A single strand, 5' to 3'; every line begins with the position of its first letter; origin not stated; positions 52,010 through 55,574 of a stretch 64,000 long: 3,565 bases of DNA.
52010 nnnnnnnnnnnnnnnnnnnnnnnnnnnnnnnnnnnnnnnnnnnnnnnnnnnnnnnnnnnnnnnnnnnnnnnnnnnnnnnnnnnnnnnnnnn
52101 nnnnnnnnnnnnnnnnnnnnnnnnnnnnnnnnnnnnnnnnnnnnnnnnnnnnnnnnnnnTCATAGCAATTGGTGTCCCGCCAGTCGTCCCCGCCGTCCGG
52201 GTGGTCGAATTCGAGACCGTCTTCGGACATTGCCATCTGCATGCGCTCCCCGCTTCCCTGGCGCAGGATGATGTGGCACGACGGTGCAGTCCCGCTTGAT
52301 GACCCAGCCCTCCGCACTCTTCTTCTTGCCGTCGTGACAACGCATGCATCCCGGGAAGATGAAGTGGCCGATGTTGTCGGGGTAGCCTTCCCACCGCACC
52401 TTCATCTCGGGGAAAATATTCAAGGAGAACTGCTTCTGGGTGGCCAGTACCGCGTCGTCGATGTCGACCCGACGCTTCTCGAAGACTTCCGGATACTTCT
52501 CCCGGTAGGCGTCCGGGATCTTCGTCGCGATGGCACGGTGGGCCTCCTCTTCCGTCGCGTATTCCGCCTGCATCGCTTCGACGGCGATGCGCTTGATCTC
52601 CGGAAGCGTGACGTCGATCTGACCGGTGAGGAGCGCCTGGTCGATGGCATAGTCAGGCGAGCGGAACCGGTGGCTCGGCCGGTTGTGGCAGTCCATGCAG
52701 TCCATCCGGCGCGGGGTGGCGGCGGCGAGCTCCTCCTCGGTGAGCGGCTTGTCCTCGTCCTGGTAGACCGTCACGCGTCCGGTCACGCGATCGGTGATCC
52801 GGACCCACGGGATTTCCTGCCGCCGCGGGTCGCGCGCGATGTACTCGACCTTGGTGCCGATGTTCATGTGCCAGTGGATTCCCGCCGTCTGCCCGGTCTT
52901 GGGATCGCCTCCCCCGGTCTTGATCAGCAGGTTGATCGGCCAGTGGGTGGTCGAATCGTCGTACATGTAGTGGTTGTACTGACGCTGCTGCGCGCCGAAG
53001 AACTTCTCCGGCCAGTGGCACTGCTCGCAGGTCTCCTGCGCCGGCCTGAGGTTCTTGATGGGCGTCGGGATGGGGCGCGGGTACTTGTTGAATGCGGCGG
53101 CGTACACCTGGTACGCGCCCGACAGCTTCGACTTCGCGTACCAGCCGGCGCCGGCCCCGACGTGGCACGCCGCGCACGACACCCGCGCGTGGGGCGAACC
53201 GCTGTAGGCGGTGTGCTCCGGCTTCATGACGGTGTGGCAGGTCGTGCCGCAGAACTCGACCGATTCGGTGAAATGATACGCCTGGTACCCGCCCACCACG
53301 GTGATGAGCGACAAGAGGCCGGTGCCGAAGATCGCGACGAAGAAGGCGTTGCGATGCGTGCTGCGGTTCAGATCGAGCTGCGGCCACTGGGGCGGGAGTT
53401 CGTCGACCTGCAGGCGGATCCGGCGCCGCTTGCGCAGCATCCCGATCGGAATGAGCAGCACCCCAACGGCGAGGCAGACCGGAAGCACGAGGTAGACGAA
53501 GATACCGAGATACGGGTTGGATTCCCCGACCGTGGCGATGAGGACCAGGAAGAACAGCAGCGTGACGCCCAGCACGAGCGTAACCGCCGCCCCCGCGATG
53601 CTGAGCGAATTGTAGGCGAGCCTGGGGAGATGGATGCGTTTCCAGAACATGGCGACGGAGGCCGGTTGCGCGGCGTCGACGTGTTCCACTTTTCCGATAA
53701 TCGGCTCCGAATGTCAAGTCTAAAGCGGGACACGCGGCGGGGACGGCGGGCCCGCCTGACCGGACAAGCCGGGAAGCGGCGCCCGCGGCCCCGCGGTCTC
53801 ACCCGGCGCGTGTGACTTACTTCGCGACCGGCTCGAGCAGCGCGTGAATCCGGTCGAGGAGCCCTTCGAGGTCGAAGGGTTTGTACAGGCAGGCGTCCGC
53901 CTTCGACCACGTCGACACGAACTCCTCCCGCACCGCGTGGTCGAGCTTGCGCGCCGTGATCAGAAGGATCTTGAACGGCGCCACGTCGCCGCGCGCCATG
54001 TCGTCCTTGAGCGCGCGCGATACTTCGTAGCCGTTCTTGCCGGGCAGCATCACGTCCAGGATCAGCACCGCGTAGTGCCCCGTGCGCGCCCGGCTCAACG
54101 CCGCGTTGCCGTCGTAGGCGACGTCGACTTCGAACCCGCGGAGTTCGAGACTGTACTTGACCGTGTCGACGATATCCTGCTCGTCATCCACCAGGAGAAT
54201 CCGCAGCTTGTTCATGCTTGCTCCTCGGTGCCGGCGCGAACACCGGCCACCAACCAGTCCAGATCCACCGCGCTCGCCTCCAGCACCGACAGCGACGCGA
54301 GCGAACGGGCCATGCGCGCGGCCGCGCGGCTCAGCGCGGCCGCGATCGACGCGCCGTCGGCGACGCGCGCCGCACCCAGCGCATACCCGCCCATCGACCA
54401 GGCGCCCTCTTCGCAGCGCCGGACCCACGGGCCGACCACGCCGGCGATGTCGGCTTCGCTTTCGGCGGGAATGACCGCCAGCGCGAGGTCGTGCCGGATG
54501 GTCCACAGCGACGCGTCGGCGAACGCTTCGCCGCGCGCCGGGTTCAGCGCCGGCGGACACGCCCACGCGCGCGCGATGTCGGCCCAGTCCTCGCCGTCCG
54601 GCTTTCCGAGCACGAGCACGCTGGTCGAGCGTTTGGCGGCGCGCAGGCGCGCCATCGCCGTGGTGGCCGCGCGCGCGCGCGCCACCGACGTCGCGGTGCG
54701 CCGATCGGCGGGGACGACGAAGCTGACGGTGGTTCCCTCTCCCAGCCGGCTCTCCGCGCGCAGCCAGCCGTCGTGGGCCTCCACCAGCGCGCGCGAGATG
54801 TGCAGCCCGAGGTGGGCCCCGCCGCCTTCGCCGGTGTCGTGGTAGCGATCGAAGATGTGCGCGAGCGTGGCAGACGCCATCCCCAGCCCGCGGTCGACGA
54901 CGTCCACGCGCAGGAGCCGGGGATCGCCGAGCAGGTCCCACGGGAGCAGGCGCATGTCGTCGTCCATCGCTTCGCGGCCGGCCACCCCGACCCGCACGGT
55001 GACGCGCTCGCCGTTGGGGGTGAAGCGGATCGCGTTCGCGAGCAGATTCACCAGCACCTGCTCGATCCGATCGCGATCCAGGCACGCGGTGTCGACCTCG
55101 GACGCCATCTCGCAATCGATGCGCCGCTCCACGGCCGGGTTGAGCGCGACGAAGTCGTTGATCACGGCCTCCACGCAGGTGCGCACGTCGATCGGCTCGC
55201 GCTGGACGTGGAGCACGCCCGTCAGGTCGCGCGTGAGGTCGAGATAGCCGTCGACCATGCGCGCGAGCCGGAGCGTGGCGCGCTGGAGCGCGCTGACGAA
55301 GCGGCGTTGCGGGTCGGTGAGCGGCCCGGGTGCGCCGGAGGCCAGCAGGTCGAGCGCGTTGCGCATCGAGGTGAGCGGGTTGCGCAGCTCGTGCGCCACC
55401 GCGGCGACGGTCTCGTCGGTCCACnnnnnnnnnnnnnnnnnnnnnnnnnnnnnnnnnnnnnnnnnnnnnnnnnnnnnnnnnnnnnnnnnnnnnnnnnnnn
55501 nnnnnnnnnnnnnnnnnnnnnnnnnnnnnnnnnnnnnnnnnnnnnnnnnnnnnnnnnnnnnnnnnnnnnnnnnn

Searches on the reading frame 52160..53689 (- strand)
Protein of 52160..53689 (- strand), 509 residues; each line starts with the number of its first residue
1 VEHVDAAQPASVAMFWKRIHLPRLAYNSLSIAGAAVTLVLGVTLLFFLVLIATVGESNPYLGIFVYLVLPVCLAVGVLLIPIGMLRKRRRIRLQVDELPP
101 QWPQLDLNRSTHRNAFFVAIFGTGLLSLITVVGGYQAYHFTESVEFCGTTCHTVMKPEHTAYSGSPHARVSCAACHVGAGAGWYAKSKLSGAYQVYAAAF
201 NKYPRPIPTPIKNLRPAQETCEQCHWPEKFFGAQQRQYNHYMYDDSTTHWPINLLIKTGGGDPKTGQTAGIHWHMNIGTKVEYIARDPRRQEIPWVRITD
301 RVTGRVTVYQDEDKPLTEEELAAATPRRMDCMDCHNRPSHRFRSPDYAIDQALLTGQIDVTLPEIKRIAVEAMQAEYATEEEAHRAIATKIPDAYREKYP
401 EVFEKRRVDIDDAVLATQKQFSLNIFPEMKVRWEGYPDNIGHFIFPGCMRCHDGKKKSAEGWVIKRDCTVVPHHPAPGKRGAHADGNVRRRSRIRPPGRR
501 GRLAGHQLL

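Call 22: search_protein_families(library=pfam, proteins=[window:52160-53689:-], max_evalue=0.001)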
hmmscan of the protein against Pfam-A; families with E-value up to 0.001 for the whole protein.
window:52160-53689:- (509 aa): 2 families
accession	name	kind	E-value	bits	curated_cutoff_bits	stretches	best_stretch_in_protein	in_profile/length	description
PF03264.19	Cytochrom_NNT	-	3.8e-10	40.2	24.1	1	116-203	8-99/174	NapC/NirT cytochrome c family, N-terminal region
PF14522.11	Cytochrome_C7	-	3.9e-06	27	24.8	0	434-468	43-62/67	Cytochrome c7 and related cytochrome c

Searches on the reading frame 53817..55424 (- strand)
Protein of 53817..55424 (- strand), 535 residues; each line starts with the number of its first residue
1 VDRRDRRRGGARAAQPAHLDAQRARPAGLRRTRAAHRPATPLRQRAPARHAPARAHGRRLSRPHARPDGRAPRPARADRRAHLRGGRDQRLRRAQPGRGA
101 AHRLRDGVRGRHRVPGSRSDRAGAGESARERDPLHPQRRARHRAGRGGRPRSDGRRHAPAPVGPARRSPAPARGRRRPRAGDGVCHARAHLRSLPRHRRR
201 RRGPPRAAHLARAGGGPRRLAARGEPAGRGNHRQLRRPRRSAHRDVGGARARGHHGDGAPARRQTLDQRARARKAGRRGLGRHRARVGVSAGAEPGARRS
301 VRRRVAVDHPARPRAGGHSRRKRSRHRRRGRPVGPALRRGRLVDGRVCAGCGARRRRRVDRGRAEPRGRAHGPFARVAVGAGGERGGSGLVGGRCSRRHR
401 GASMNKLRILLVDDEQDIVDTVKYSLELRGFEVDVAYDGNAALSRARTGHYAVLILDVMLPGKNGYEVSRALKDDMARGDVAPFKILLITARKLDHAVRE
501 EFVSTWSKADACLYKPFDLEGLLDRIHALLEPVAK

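Call 22: search_protein_families(library=pfam, proteins=[window:53817-55424:-], max_evalue=0.001)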
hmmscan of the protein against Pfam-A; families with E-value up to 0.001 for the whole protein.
window:53817-55424:- (535 aa): 1 family
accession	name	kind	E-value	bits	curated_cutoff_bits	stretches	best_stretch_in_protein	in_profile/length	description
PF00072.30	Response_reg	-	2.5e-16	60.3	30.2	1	409-526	1-110/111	Response regulator receiver domain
